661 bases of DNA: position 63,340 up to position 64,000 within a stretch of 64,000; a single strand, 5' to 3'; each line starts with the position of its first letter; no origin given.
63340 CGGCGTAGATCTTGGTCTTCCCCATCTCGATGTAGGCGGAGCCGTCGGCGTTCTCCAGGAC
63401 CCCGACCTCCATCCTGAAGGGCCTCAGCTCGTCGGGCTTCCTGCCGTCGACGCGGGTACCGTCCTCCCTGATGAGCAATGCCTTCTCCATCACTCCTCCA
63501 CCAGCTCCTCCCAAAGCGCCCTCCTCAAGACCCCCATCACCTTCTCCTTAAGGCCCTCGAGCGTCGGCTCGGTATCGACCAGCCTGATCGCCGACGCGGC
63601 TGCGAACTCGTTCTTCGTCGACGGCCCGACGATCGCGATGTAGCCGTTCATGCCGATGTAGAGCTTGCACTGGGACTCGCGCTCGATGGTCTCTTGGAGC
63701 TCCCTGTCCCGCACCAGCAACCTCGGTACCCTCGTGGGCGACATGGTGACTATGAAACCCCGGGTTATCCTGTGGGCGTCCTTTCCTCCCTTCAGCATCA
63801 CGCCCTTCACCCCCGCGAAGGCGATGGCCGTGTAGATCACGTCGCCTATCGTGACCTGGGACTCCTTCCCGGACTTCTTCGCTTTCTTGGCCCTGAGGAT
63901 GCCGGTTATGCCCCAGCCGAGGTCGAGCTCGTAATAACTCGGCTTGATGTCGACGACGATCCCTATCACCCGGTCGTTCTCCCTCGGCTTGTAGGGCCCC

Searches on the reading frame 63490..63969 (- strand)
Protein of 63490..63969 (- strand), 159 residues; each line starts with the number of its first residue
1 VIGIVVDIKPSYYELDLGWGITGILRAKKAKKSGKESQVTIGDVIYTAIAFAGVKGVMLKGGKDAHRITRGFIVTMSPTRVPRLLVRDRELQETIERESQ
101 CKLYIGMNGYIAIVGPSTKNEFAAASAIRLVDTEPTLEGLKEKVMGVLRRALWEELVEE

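Call 63: search_protein_families(library=pfam, proteins=[window:63490-63969:-], max_evalue=0.01)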
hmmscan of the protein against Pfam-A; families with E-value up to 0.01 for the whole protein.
window:63490-63969:- (159 aa): 1 family
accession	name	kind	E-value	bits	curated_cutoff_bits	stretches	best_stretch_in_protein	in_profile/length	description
PF15985.11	KH_6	-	8.5e-06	26.4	27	1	71-111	1-39/47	KH domain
